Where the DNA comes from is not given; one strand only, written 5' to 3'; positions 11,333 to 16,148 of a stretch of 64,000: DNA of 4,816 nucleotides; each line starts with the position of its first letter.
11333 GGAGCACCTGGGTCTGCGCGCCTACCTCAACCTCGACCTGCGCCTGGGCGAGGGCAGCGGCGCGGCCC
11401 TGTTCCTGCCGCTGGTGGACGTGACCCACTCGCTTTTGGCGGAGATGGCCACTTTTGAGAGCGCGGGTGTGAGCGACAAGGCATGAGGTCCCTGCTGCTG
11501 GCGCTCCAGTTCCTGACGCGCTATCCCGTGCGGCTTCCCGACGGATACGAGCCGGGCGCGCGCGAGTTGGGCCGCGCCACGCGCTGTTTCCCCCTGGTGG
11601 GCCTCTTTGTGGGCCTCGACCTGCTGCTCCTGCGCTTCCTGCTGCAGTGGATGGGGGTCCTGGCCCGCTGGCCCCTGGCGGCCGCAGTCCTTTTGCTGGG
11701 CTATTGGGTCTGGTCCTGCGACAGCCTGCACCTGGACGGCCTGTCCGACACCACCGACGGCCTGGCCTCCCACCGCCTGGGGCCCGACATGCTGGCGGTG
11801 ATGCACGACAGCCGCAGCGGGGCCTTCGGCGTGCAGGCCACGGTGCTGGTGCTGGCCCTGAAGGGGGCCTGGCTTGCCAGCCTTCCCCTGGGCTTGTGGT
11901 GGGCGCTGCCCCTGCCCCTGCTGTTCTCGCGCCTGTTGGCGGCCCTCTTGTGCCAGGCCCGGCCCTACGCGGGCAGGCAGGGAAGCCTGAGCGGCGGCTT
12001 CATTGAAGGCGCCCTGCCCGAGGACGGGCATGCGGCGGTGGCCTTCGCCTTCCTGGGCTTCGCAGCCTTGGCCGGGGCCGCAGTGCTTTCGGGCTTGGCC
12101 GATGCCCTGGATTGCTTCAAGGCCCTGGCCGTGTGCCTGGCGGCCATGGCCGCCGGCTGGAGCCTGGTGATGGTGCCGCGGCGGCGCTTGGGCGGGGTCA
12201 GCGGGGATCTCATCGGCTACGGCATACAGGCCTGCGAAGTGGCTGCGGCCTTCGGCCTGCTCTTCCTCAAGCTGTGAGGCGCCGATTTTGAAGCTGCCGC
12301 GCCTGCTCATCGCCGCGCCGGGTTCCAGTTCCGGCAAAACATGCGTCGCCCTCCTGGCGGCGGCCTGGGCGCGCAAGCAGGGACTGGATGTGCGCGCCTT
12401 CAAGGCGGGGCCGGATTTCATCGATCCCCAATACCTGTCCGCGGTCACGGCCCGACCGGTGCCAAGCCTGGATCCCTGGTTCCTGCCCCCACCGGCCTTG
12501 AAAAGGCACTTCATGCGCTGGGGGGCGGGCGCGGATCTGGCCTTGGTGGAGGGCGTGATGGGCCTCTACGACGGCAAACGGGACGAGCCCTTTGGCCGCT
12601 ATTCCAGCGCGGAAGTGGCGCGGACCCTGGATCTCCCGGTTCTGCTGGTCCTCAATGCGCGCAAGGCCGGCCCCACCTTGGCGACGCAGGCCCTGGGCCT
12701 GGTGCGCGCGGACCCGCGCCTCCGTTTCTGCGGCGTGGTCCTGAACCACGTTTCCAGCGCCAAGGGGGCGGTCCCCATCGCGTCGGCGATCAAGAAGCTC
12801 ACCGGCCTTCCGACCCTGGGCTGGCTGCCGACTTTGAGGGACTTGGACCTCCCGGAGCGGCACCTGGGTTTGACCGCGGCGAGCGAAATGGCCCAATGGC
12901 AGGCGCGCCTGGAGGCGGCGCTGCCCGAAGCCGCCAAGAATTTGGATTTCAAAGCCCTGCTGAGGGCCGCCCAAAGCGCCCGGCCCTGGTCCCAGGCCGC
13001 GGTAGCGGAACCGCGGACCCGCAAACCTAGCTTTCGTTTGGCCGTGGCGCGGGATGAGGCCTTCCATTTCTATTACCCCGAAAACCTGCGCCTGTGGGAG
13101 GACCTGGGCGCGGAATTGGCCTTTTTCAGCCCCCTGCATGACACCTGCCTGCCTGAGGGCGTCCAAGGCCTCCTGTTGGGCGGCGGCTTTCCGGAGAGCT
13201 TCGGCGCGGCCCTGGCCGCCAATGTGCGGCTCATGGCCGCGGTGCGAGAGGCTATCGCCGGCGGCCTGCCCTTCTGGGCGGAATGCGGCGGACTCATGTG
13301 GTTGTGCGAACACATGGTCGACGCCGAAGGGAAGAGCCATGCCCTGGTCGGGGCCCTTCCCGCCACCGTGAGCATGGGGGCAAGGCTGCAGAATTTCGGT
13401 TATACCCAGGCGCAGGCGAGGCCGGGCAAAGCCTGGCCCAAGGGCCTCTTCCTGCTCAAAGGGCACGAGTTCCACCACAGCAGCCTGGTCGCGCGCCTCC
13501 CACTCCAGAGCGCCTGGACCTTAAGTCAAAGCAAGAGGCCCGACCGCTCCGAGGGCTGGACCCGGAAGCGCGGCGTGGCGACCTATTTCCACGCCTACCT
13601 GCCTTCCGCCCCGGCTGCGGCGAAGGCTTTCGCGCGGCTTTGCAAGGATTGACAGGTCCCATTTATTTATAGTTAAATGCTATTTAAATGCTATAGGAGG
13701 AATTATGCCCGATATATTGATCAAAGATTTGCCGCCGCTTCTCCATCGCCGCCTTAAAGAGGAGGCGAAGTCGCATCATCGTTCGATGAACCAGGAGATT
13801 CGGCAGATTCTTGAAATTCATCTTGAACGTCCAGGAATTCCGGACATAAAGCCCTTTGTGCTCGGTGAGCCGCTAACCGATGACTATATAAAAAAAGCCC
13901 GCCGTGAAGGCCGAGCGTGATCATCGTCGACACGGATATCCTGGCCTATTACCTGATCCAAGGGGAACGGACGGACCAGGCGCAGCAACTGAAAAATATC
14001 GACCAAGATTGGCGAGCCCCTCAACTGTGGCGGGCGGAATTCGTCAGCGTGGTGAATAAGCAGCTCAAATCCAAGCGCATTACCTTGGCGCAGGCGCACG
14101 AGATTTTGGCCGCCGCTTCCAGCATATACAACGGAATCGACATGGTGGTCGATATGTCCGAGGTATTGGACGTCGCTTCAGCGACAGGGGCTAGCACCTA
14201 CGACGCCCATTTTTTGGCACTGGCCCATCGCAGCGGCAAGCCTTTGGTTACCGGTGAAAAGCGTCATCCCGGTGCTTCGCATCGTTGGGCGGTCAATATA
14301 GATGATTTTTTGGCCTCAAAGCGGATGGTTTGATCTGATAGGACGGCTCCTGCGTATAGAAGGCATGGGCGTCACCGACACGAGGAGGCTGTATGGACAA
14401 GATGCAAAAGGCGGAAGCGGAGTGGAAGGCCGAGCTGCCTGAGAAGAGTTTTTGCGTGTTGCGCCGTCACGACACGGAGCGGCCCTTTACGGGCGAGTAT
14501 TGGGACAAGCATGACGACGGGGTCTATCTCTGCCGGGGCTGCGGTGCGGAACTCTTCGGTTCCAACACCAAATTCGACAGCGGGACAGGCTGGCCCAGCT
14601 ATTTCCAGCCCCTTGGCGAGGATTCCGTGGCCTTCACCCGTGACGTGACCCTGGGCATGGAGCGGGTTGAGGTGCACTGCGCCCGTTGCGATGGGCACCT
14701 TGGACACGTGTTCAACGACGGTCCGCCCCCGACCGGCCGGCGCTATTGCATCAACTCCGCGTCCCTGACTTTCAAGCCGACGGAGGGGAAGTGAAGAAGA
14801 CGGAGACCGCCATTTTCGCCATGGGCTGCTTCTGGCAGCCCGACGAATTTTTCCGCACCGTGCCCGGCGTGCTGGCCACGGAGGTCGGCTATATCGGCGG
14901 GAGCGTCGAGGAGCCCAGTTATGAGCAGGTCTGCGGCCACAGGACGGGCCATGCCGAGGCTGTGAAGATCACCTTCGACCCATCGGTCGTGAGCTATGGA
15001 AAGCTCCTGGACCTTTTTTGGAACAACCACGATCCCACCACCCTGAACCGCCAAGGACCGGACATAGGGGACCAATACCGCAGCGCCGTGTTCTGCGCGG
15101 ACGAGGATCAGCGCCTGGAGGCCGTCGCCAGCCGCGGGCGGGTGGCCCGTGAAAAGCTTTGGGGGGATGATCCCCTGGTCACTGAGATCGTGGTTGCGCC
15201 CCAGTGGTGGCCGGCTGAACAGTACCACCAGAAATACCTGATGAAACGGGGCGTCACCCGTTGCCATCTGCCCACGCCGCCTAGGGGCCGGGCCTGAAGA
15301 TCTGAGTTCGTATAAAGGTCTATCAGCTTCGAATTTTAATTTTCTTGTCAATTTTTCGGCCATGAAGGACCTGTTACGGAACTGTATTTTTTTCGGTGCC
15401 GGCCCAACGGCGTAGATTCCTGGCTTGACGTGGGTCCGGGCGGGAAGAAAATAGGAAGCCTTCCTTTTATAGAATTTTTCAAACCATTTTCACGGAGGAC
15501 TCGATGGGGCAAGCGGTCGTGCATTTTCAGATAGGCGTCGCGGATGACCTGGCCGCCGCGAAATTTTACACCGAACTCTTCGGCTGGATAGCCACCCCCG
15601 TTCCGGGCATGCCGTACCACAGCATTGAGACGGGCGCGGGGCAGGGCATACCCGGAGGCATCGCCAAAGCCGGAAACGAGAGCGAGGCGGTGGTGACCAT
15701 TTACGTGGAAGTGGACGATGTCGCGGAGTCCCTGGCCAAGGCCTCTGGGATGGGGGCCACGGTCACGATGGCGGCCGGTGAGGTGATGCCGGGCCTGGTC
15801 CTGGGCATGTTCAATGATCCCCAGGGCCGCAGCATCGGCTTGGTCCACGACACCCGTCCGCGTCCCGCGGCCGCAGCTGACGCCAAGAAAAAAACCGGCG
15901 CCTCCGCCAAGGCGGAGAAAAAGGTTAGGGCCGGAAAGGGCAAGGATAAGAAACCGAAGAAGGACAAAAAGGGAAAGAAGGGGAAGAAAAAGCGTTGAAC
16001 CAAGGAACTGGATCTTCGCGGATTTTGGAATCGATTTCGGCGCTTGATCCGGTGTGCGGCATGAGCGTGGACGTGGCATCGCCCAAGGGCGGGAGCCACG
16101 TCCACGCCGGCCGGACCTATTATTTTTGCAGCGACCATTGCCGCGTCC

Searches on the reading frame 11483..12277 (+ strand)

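Call 67: search_protein_families(library=pfam, proteins=[window:11483-12277:+], max_evalue=0.001)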
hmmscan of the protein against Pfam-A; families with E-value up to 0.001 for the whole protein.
window:11483-12277:+ (264 aa): 1 family
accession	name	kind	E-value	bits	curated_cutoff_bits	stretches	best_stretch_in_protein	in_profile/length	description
PF02654.20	CobS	-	7.5e-40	137.7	23.2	1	7-255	1-205/207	Cobalamin-5-phosphate synthase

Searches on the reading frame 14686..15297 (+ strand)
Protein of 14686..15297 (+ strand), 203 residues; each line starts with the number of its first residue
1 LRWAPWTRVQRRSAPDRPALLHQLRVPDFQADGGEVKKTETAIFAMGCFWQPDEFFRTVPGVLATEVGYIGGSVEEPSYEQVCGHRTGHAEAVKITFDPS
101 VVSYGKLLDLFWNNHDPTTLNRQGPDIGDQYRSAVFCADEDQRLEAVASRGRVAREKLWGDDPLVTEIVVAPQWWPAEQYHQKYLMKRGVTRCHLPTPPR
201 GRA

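Call 67: search_protein_families(library=pfam, proteins=[window:14686-15297:+], max_evalue=0.001)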
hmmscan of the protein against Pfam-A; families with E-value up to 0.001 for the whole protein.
window:14686-15297:+ (203 aa): 1 family
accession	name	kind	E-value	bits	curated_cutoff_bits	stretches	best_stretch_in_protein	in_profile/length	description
PF01625.27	PMSR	-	6.4e-58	195.8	23.7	1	41-193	1-152/153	Peptide methionine sulfoxide reductase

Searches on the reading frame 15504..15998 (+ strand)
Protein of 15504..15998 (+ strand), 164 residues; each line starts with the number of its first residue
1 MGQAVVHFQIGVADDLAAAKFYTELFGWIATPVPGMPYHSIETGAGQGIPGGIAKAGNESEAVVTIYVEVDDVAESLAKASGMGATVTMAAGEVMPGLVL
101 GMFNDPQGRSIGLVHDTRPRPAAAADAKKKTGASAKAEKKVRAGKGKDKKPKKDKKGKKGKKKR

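Call 67: search_protein_families(library=pfam, proteins=[window:15504-15998:+], max_evalue=0.001)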
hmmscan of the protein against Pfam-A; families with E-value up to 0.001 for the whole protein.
window:15504-15998:+ (164 aa): 3 families
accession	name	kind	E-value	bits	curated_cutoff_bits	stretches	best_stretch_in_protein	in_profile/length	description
PF00903.31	Glyoxalase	-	3.9e-07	30.9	20.6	1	5-108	2-116/121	Glyoxalase/Bleomycin resistance protein/Dioxygenase superfamily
PF18029.7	Glyoxalase_6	-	3.8e-05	24.7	23.6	1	12-111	6-103/106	Glyoxalase-like domain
PF22677.2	Ble-like_N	-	0.00054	20.1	24.5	1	5-44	2-41/41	Bleomycin resistance protein-like N-terminal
